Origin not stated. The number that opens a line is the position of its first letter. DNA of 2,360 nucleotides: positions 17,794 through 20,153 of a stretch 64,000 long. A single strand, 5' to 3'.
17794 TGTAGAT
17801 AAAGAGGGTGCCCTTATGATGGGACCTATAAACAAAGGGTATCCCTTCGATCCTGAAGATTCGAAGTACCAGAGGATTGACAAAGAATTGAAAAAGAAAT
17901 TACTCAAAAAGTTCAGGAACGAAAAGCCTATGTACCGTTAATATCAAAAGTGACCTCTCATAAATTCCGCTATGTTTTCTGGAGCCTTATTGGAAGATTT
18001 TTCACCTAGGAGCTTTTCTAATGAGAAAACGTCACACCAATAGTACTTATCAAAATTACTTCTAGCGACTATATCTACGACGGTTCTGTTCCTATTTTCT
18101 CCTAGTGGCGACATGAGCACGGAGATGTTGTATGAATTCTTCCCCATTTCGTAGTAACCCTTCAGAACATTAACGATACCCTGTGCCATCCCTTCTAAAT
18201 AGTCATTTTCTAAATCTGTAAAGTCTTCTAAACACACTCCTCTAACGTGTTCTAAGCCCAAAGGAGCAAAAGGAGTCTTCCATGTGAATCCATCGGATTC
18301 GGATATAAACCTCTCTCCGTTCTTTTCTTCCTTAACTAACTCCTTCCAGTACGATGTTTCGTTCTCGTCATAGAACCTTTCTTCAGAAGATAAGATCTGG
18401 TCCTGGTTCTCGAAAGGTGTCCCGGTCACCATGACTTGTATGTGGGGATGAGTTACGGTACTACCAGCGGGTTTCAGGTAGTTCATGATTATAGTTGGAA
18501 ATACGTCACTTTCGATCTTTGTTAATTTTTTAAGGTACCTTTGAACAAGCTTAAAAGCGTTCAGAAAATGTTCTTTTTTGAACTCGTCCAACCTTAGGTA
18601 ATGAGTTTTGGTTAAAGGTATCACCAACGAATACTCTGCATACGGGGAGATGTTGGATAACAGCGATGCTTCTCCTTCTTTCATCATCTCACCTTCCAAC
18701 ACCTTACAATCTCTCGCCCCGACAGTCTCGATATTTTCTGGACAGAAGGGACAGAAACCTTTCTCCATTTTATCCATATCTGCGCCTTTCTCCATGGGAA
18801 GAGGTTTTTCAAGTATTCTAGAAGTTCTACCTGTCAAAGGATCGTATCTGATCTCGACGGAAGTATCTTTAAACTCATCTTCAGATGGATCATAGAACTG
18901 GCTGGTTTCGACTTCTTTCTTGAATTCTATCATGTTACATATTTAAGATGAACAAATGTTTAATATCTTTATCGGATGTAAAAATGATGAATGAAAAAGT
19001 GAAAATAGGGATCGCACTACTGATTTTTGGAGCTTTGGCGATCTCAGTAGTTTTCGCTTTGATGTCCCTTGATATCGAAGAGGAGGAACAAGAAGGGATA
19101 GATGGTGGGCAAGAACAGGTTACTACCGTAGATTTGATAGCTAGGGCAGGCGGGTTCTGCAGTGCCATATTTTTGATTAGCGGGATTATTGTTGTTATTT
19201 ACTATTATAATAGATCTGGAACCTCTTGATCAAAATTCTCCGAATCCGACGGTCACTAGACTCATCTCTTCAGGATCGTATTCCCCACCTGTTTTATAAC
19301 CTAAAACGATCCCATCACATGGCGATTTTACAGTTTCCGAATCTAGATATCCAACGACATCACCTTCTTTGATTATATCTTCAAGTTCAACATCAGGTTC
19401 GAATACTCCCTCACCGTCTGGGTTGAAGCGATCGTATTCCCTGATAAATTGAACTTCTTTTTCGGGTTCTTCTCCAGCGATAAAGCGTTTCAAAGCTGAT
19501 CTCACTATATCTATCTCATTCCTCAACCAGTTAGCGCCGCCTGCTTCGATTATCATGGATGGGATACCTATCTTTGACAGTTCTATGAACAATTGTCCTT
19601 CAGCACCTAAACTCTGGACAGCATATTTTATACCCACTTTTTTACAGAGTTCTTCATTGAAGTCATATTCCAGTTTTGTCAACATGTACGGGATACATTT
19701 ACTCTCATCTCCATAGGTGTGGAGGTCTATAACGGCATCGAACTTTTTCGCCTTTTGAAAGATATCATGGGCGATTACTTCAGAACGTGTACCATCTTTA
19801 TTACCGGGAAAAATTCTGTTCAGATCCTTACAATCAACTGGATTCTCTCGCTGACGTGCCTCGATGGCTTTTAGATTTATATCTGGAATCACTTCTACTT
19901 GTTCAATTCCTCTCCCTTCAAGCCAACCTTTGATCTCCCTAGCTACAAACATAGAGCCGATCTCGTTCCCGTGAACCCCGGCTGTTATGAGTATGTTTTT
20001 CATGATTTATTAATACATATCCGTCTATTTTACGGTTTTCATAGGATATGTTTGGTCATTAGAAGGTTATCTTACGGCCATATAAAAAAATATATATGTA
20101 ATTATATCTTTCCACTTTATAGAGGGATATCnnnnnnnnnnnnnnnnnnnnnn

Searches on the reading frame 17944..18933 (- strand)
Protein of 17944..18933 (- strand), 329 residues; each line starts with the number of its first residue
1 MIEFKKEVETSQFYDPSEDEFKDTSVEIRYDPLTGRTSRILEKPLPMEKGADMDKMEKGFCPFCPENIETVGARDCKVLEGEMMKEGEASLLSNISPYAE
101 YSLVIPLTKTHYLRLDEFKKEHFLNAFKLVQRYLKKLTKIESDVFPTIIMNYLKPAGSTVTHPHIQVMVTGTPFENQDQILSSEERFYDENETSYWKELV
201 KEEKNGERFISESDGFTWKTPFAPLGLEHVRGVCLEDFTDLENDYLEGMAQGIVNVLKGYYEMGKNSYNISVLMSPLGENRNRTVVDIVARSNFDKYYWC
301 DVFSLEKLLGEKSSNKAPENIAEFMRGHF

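Call 12: search_protein_families(library=pfam, proteins=[window:17944-18933:-], max_evalue=0.001)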
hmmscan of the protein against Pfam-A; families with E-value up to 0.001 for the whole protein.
window:17944-18933:- (329 aa): 1 family
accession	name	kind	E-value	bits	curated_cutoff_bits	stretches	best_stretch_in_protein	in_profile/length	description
PF01230.28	HIT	-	0.00098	20.1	21.5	0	88-169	14-94/98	HIT domain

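Call 32: search_protein_families(library=ncbifam, proteins=[window:17944-18933:-], max_evalue=0.001)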
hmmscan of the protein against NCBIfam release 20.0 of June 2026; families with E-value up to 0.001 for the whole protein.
window:17944-18933:- (329 aa): 0 families

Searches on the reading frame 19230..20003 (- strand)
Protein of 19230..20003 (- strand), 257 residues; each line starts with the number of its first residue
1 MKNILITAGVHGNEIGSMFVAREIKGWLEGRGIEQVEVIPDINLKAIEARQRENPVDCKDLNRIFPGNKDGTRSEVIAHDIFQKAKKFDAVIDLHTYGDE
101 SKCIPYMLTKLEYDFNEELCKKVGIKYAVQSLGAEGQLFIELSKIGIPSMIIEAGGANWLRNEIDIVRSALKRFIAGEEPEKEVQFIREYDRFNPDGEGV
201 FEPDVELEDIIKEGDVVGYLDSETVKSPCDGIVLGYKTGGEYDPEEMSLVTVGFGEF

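Call 12: search_protein_families(library=pfam, proteins=[window:19230-20003:-], max_evalue=0.001)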
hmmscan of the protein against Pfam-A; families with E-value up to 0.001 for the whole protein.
window:19230-20003:- (257 aa): 1 family
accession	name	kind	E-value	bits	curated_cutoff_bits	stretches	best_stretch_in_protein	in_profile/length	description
PF24827.1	AstE_AspA_cat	-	3.9e-25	89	25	1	2-166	3-180/192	Succinylglutamate desuccinylase/Aspartoacylase catalytic domain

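Call 32: search_protein_families(library=ncbifam, proteins=[window:19230-20003:-], max_evalue=0.001)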
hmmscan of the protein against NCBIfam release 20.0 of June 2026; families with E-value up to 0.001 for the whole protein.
window:19230-20003:- (257 aa): 3 families
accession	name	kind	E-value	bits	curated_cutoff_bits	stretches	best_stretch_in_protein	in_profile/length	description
TIGR02994.1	ectoine_eutE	equivalog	9.3e-12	44.6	402.7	1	4-112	50-160/325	N(2)-acetyl-L-2,4-diaminobutanoate deacetylase DoeB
NF002601.0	PRK02259.1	equivalog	5.4e-07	29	180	1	2-96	5-107/293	aspartoacylase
TIGR03309.1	matur_yqeB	equivalog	0.0009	18.8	220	0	197-235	171-209/256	selenium-dependent molybdenum cofactor biosynthesis protein YqeB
